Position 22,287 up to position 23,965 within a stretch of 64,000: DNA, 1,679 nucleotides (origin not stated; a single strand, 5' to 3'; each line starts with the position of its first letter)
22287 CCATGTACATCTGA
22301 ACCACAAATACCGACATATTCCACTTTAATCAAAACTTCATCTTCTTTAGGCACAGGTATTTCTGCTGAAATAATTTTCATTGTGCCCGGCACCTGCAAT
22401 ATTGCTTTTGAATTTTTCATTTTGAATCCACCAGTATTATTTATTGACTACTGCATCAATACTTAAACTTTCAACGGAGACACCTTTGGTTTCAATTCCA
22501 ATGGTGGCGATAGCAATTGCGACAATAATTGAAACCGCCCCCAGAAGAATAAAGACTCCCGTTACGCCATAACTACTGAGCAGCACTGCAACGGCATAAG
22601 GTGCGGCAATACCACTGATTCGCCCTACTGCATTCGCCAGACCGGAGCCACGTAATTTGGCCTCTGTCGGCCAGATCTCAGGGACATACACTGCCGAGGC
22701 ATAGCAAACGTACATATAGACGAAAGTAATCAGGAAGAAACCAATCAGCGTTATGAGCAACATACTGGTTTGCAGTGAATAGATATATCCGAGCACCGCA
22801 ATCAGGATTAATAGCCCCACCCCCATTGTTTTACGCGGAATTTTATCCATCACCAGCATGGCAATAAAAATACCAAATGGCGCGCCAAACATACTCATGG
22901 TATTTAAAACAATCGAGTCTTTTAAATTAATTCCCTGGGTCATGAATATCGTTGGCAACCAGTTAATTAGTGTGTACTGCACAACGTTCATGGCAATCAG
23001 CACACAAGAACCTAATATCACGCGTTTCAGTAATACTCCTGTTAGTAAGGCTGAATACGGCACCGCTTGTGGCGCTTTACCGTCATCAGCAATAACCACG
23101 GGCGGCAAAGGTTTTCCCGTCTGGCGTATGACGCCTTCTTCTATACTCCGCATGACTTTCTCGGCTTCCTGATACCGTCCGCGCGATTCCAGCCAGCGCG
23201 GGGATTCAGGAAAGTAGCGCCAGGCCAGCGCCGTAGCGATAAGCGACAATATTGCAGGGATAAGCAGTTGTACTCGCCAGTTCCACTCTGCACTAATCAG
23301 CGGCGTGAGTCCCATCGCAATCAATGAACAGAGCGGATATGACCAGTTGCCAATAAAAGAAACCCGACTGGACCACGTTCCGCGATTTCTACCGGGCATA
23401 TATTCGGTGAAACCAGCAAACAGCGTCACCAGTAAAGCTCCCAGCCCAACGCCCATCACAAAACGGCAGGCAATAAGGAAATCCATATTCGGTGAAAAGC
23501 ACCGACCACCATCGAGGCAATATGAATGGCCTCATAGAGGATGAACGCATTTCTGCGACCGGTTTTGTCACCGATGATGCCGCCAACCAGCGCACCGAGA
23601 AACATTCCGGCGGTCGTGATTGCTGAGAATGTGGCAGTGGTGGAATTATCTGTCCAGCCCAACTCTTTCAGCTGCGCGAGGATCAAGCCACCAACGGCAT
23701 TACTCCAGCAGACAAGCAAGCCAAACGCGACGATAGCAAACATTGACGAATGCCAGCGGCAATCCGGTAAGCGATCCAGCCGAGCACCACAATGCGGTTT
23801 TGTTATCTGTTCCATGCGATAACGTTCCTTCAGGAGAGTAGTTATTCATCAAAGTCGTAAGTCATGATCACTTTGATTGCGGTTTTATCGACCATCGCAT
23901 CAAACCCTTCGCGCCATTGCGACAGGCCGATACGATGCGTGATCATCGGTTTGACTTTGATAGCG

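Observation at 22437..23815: ydjK (MFS transporter of the ydjLKJIHGFE cluster) is split by a -1 frameshift in an A4 run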

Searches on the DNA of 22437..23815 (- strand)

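Call 3: search_dna_similar(query=window:22437-23815:-, collection=ecoli_genomes, mode=near, max_rows=30)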
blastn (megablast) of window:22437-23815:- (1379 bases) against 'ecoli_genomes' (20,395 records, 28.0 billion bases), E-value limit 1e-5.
Records with a match: 4327; places in all: 4339; records where one place covers at least 80% of the query: 4268.
Genomes with a match: 4327 of 5426; with a place that covers at least 80% of the query: 4268. Places per genome that has any: lowest 1, median 1, highest 2. On chromosomes: 4338 places; on plasmids: 1.
Best place of each record, by identity: >=99% 640; 95-99% 3687.
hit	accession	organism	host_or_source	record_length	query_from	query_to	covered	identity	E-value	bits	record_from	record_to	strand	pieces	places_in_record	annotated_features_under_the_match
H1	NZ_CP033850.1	Escherichia coli strain FDAARGOS_497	Homo sapiens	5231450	1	1379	100%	100.0%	0e+0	2547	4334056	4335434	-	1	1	ydjK: MFS transporter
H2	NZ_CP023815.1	Escherichia coli strain IMT16316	wild bird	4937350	1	1379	100%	100.0%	0e+0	2547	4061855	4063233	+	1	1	ydjK: MFS transporter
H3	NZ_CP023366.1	Escherichia coli strain 1428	canine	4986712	1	1379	100%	100.0%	0e+0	2547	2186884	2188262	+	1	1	ydjK: MFS transporter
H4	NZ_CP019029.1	Escherichia coli strain Ecol_881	Homo sapiens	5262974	1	1379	100%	100.0%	0e+0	2547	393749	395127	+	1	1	ydjK: MFS transporter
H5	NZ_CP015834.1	Escherichia coli strain MS6198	Homo sapiens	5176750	1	1379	100%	100.0%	0e+0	2547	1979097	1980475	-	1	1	ydjK: MFS transporter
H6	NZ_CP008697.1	Escherichia coli strain ST648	Homo sapiens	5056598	1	1379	100%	100.0%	0e+0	2547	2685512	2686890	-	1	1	ydjK: MFS transporter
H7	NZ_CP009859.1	Escherichia coli strain ECONIH1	rectal swab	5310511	1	1379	100%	100.0%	0e+0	2547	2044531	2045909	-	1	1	ydjK: MFS transporter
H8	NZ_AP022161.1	Escherichia coli strain WP5-S18-ESBL-08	-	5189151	1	1379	100%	100.0%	0e+0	2547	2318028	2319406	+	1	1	ydjK: MFS transporter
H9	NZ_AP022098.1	Escherichia coli strain WP4-S18-ESBL-09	-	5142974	1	1379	100%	100.0%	0e+0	2547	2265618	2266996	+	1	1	ydjK: MFS transporter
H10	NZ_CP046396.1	Escherichia coli strain ampC_0069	Homo sapiens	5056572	1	1379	100%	100.0%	0e+0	2547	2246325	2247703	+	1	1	ydjK: MFS transporter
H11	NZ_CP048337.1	Escherichia coli strain 142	environment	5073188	1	1379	100%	100.0%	0e+0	2547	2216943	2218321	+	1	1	ydjK: MFS transporter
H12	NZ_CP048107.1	Escherichia coli strain 201609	Homo sapiens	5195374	1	1379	100%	100.0%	0e+0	2547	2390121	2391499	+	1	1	ydjK: MFS transporter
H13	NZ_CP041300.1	Escherichia coli O1:H42 strain CLSC36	Homo sapiens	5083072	1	1379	100%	100.0%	0e+0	2547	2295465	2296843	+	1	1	ydjK: MFS transporter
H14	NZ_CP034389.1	Escherichia coli strain RS571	Homo sapiens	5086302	1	1379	100%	100.0%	0e+0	2547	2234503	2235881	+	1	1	ydjK: MFS transporter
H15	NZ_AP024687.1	Escherichia coli strain FUJ80154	Homo sapiens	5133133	1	1379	100%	100.0%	0e+0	2547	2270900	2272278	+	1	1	ydjK: MFS transporter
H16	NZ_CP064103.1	Escherichia coli strain IR53017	Homo sapiens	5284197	1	1379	100%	100.0%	0e+0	2547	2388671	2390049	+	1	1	ydjK: MFS transporter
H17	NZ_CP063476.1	Escherichia coli strain EM10-18-28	not applicable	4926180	1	1379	100%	100.0%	0e+0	2547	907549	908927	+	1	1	ydjK: MFS transporter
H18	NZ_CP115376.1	Escherichia coli strain CUVET20-PYO4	dog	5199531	1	1379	100%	100.0%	0e+0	2547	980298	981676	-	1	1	ydjK: MFS transporter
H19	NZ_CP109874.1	Escherichia coli strain EC488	Homo sapiens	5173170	1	1379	100%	100.0%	0e+0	2547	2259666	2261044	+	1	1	ydjK: MFS transporter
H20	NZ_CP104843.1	Escherichia coli strain DFL.5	pantropical spotted dolphin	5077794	1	1379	100%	100.0%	0e+0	2547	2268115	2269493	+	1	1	ydjK: MFS transporter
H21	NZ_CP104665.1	Escherichia coli strain 2021CK-00607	Homo sapiens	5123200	1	1379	100%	100.0%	0e+0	2547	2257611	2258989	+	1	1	ydjK: MFS transporter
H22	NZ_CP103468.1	Escherichia coli strain 4973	Homo sapiens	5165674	1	1379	100%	100.0%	0e+0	2547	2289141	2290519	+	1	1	ydjK: MFS transporter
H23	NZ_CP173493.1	Escherichia coli strain 98218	Homo sapiens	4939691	1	1379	100%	100.0%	0e+0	2547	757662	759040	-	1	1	ydjK: MFS transporter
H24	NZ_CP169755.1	Escherichia coli strain AH50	poultry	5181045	1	1379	100%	100.0%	0e+0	2547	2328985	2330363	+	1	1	ydjK: MFS transporter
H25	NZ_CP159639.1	Escherichia coli strain Z226-7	hospital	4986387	1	1379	100%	100.0%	0e+0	2547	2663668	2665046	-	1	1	ydjK: MFS transporter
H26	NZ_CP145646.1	Escherichia coli strain S1-IND-02-A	Homo sapiens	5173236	1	1379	100%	100.0%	0e+0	2547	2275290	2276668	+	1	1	ydjK: MFS transporter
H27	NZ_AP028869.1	Escherichia coli strain JBEHAAB-19-0176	Homo sapiens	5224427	1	1379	100%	100.0%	0e+0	2547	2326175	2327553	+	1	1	ydjK: MFS transporter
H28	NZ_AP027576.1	Escherichia coli strain LR-62-2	Homo sapiens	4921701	1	1379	100%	100.0%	0e+0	2547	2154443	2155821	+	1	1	ydjK: MFS transporter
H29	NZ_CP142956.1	Escherichia coli strain EC200461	Homo sapiens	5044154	1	1379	100%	100.0%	0e+0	2547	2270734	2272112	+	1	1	ydjK: MFS transporter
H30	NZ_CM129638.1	Escherichia coli strain 1532MA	Homo sapiens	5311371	1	1379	100%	100.0%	0e+0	2547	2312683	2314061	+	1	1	ydjK: MFS transporter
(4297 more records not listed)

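Call 5: get_annotated_region(hit=H6, flank=6000)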
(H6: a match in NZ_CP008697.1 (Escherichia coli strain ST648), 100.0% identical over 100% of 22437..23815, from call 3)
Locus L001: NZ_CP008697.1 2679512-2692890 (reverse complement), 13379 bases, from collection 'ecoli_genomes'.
description: Escherichia coli strain ST648 isolate Pleural Effusion of Patients with Empyema Thoracis chromosome, complete genome
organism: Escherichia coli strain ST648 (NCBI taxid 562)
replicon: chromosome; assembly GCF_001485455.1
host: Homo sapiens; source: Pleural Effusion; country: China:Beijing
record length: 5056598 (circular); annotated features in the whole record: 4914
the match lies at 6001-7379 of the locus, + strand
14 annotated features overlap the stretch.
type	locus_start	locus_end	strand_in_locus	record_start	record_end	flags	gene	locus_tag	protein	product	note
CDS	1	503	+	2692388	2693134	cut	mipA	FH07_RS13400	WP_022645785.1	scaffolding protein MipA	-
CDS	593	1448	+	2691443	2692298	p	yeaE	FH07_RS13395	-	methylglyoxal reductase YeaE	frameshifted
CDS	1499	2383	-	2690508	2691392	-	yeaD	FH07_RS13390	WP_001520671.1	D-hexose-6-phosphate mutarotase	-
CDS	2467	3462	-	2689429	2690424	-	gapA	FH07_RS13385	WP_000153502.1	glyceraldehyde-3-phosphate dehydrogenase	-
CDS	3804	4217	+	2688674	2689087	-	msrB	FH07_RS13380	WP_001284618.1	peptide-methionine (R)-S-oxide reductase MsrB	-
CDS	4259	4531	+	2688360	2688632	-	yeaC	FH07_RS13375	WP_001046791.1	YeaC family protein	-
CDS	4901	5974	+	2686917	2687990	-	ydjL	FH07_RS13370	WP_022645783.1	zinc-binding dehydrogenase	-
CDS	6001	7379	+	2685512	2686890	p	ydjK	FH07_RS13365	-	MFS transporter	frameshifted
CDS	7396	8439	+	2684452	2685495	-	ydjJ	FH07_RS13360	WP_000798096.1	NAD(P)-dependent alcohol dehydrogenase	-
CDS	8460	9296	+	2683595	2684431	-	ydjI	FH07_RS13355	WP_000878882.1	ketose-bisphosphate aldolase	-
CDS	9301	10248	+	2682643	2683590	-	ydjH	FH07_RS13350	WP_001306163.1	sugar kinase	-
CDS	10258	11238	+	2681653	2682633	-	ydjG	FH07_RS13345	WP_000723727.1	NADH-dependent methylglyoxal reductase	-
CDS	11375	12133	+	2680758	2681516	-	ydjF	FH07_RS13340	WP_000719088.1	DeoR/GlpR family DNA-binding transcription regulator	-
CDS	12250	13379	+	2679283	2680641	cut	ydjE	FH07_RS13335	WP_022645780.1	MFS transporter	-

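Call 6: search_dna_similar(query=window:23466-23526:-, collection=ecoli_genomes, mode=near, max_rows=40, rows=spread)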
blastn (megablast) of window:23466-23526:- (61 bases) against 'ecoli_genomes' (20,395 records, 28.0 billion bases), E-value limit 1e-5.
Records with a match: 3388; places in all: 3388; records where one place covers at least 80% of the query: 3388.
Genomes with a match: 3388 of 5426; with a place that covers at least 80% of the query: 3388. Places per genome that has any: lowest 1, median 1, highest 1. On chromosomes: 3387 places; on plasmids: 1.
Best place of each record, by identity: >=99% 59; 95-99% 3328; 90-95% 1.
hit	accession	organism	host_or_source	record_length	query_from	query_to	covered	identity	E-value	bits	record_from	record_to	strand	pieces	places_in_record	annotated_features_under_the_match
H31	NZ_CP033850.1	Escherichia coli strain FDAARGOS_497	Homo sapiens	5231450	1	61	100%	100.0%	5e-23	113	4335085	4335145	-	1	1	ydjK: MFS transporter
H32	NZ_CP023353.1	Escherichia coli strain 746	canine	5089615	1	61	100%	98.4%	2e-21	108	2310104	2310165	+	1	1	ydjK: MFS transporter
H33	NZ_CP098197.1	Escherichia coli strain Z0117EC0062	Canis lupus familiaris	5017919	1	61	100%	98.4%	2e-21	108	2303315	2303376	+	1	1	ydjK: MFS transporter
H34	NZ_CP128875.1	Escherichia coli strain TUM14771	Homo sapiens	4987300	1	61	100%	98.4%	2e-21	108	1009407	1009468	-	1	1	ydjK: MFS transporter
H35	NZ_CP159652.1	Escherichia coli strain Z226-1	hospital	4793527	1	61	100%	98.4%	2e-21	108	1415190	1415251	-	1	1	ydjK: MFS transporter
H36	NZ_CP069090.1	Escherichia coli strain TOE51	Homo sapiens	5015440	1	61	100%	98.4%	2e-21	108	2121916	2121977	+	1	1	ydjK: MFS transporter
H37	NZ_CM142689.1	Escherichia coli strain UID2309220033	Homo sapiens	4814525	1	61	100%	98.4%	2e-21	108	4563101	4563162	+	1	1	ydjK: MFS transporter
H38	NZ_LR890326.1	Escherichia coli strain MINF_1A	Homo sapiens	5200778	1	61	100%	98.4%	2e-21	108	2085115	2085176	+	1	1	ydjK: MFS transporter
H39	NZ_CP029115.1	Escherichia coli strain AR435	missing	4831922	1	61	100%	96.8%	1e-19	102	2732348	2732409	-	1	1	ydjK: MFS transporter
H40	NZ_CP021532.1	Escherichia coli strain AR_0149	missing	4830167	1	61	100%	96.8%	1e-19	102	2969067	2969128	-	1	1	ydjK: MFS transporter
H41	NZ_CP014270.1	Escherichia coli K-12 strain K-12 DHB4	laboratory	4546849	1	61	100%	96.8%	1e-19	102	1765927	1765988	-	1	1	ydjK: MFS transporter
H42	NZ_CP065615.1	Escherichia coli strain FDAARGOS_943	missing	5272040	1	61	100%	96.8%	1e-19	102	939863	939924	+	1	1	ydjK: MFS transporter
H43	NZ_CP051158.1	Escherichia coli strain 17MR471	missing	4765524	1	61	100%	96.8%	1e-19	102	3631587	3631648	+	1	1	ydjK: MFS transporter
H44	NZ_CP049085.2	Escherichia coli strain p4A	Homo sapiens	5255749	1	61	100%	96.8%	1e-19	102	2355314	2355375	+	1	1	ydjK: MFS transporter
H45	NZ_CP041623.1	Escherichia coli O157:H7 strain ATCC 43888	Homo sapiens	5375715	1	61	100%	96.8%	1e-19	102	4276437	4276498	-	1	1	ydjK: MFS transporter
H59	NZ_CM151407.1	Escherichia coli str. K-12 substr. MG1655 strain K-12 ...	not applicable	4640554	1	61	100%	96.8%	1e-19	102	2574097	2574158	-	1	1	ydjK: MFS transporter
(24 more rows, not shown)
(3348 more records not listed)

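Call 7: search_dna_similar(query=window:23466-23526:-, collection=ecoli_genomes, mode=near, max_rows=60, rows=best)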
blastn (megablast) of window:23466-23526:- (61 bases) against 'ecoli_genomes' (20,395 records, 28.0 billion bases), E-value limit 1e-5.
Records with a match: 3388; places in all: 3388; records where one place covers at least 80% of the query: 3388.
Genomes with a match: 3388 of 5426; with a place that covers at least 80% of the query: 3388. Places per genome that has any: lowest 1, median 1, highest 1. On chromosomes: 3387 places; on plasmids: 1.
Best place of each record, by identity: >=99% 59; 95-99% 3328; 90-95% 1.
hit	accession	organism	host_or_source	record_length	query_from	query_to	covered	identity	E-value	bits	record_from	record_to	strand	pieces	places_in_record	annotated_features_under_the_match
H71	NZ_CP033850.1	Escherichia coli strain FDAARGOS_497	Homo sapiens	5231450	1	61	100%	100.0%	5e-23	113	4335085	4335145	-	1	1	ydjK: MFS transporter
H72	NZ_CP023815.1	Escherichia coli strain IMT16316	wild bird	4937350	1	61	100%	100.0%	5e-23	113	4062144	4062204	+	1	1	ydjK: MFS transporter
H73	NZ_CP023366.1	Escherichia coli strain 1428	canine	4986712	1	61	100%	100.0%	5e-23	113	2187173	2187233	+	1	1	ydjK: MFS transporter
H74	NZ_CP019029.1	Escherichia coli strain Ecol_881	Homo sapiens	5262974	1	61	100%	100.0%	5e-23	113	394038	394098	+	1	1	ydjK: MFS transporter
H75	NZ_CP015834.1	Escherichia coli strain MS6198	Homo sapiens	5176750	1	61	100%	100.0%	5e-23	113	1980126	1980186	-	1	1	ydjK: MFS transporter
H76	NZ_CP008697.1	Escherichia coli strain ST648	Homo sapiens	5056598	1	61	100%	100.0%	5e-23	113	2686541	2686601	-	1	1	ydjK: MFS transporter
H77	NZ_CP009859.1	Escherichia coli strain ECONIH1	rectal swab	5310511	1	61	100%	100.0%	5e-23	113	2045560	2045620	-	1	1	ydjK: MFS transporter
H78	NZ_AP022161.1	Escherichia coli strain WP5-S18-ESBL-08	-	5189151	1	61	100%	100.0%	5e-23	113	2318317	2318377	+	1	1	ydjK: MFS transporter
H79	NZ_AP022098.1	Escherichia coli strain WP4-S18-ESBL-09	-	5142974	1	61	100%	100.0%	5e-23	113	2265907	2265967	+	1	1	ydjK: MFS transporter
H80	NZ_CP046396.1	Escherichia coli strain ampC_0069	Homo sapiens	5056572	1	61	100%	100.0%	5e-23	113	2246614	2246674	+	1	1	ydjK: MFS transporter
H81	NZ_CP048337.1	Escherichia coli strain 142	environment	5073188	1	61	100%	100.0%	5e-23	113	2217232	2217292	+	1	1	ydjK: MFS transporter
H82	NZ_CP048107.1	Escherichia coli strain 201609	Homo sapiens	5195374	1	61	100%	100.0%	5e-23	113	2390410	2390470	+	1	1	ydjK: MFS transporter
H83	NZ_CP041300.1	Escherichia coli O1:H42 strain CLSC36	Homo sapiens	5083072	1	61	100%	100.0%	5e-23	113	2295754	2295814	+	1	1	ydjK: MFS transporter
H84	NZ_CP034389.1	Escherichia coli strain RS571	Homo sapiens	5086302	1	61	100%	100.0%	5e-23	113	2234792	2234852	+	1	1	ydjK: MFS transporter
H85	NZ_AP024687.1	Escherichia coli strain FUJ80154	Homo sapiens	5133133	1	61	100%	100.0%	5e-23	113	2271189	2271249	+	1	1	ydjK: MFS transporter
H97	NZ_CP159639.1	Escherichia coli strain Z226-7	hospital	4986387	1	61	100%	100.0%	5e-23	113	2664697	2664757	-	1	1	ydjK: MFS transporter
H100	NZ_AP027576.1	Escherichia coli strain LR-62-2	Homo sapiens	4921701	1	61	100%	100.0%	5e-23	113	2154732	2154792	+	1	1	ydjK: MFS transporter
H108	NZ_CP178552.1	Escherichia coli strain WWCOL-236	wastewater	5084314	1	61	100%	100.0%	5e-23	113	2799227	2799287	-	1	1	ydjK: MFS transporter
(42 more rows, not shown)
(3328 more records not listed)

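Call 23: get_annotated_region(hit=H82, flank=20000)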
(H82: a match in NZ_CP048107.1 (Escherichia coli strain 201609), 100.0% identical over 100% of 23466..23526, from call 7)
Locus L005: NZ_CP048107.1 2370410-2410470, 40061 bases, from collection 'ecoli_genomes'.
description: Escherichia coli strain 201609 chromosome, complete genome
organism: Escherichia coli strain 201609 (NCBI taxid 562)
replicon: chromosome; assembly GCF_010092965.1
host: Homo sapiens; source: urine; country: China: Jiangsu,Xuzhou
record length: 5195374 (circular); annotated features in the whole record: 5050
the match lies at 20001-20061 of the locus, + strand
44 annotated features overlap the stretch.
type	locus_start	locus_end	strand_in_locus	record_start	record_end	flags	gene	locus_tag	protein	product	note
CDS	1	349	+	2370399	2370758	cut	yeaR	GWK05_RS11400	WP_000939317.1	DUF1971 domain-containing protein YeaR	-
CDS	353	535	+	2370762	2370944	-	yoaG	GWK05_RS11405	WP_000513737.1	DUF1869 domain-containing protein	-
CDS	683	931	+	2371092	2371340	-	yeaQ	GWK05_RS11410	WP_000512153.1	GlsB/YeaQ/YmgE family stress response membrane protein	-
CDS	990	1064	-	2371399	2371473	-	yoaJ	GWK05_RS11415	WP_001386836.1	protein YoaJ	-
CDS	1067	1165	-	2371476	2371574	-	yoaK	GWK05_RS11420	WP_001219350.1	YoaK family small membrane protein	-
CDS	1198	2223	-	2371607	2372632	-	dgcP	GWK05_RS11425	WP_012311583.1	diguanylate cyclase DgcP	-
CDS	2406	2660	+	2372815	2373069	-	yoaF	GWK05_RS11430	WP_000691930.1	DUF333 domain-containing lipoprotein YoaF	-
CDS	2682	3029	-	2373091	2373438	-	yeaO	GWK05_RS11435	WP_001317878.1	DUF488 domain-containing protein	-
CDS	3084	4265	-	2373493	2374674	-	nimT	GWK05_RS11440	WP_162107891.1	2-nitroimidazole transporter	-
CDS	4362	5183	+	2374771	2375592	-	nimR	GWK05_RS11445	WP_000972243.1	DNA-binding transcriptional regulator NimR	-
CDS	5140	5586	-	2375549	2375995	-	yeaL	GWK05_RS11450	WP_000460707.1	DUF441 domain-containing protein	-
CDS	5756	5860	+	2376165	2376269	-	yoaI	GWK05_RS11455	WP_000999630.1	small membrane protein YoaI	-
CDS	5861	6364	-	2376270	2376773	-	yeaK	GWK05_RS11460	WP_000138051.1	mischarged aminoacyl-tRNA deacylase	-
CDS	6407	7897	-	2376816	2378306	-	dgcJ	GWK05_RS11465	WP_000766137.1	diguanylate cyclase DgcJ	-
CDS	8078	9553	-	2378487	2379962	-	cdgI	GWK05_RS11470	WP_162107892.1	sensor domain-containing diguanylate cyclase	-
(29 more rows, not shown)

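Call 24: get_annotated_region(hit=H97, flank=20000)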
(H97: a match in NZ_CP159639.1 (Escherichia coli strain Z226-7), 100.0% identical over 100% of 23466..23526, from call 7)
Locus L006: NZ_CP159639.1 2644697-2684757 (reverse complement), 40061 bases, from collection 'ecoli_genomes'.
description: Escherichia coli strain Z226-7 chromosome, complete genome
organism: Escherichia coli strain Z226-7 (NCBI taxid 562)
replicon: chromosome; assembly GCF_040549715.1
host: -; source: hospital; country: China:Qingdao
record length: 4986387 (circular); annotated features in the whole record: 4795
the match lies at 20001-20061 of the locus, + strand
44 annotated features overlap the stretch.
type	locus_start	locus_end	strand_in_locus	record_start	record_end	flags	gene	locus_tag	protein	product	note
CDS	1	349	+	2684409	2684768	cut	yeaR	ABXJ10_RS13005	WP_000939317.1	DUF1971 domain-containing protein YeaR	-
CDS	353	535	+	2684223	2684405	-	yoaG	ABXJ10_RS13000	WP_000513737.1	DUF1869 domain-containing protein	-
CDS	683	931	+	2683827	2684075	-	yeaQ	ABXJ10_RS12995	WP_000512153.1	GlsB/YeaQ/YmgE family stress response membrane protein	-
CDS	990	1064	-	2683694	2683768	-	yoaJ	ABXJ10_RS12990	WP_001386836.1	protein YoaJ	-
CDS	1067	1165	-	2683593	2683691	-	yoaK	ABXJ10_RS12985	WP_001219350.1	YoaK family small membrane protein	-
CDS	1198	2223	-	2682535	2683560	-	dgcP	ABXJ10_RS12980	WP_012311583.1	diguanylate cyclase DgcP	-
CDS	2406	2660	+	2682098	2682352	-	yoaF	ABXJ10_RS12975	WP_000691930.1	DUF333 domain-containing lipoprotein YoaF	-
CDS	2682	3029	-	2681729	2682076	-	yeaO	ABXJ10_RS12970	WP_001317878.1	DUF488 domain-containing protein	-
CDS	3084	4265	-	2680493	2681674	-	nimT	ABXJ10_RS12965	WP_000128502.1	2-nitroimidazole transporter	-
CDS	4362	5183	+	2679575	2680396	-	nimR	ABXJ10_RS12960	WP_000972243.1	DNA-binding transcriptional regulator NimR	-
CDS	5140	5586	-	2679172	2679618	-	yeaL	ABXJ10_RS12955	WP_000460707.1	DUF441 domain-containing protein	-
CDS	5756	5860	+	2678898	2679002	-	yoaI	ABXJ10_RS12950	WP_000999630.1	small membrane protein YoaI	-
CDS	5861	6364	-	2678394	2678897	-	yeaK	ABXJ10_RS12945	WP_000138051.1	mischarged aminoacyl-tRNA deacylase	-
CDS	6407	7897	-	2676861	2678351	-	dgcJ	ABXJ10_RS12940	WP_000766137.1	diguanylate cyclase DgcJ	-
CDS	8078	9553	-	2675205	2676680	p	cdgI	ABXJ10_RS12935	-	GGDEF domain-containing protein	internal stop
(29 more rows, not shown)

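Call 25: get_annotated_region(hit=H100, flank=20000)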
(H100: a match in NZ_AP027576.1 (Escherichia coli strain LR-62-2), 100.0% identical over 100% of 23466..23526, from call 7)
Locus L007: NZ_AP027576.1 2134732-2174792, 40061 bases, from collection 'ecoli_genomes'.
description: Escherichia coli strain LR-62-2 chromosome, complete genome
organism: Escherichia coli strain LR-62-2 (NCBI taxid 562)
replicon: chromosome; assembly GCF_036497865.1
host: Homo sapiens; source: feces; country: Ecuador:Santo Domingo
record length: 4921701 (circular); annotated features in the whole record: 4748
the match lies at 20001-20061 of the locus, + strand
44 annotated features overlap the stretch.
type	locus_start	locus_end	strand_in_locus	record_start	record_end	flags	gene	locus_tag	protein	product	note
CDS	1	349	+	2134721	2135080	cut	yeaR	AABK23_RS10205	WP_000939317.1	DUF1971 domain-containing protein YeaR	-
CDS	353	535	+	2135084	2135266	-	yoaG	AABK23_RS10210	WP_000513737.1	DUF1869 domain-containing protein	-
CDS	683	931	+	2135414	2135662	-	yeaQ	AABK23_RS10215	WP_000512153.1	GlsB/YeaQ/YmgE family stress response membrane protein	-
CDS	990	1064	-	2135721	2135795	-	yoaJ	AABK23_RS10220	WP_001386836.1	protein YoaJ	-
CDS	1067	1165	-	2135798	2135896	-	yoaK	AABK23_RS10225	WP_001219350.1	YoaK family small membrane protein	-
CDS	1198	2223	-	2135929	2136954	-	dgcP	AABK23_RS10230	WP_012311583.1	diguanylate cyclase DgcP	-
CDS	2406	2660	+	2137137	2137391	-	yoaF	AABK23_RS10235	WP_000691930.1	DUF333 domain-containing lipoprotein YoaF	-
CDS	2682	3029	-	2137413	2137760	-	yeaO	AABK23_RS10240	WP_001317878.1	DUF488 domain-containing protein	-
CDS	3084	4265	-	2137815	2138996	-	nimT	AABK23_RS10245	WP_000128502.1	2-nitroimidazole transporter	-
CDS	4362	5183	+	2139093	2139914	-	nimR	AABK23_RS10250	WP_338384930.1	DNA-binding transcriptional regulator NimR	-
CDS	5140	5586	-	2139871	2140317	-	yeaL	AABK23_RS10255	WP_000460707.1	DUF441 domain-containing protein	-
CDS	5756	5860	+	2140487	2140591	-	yoaI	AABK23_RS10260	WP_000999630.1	small membrane protein YoaI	-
CDS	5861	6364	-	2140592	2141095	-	yeaK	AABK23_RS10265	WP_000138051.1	mischarged aminoacyl-tRNA deacylase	-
CDS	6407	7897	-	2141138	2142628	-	dgcJ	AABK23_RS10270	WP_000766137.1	diguanylate cyclase DgcJ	-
CDS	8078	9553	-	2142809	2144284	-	cdgI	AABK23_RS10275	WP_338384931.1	GGDEF domain-containing protein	-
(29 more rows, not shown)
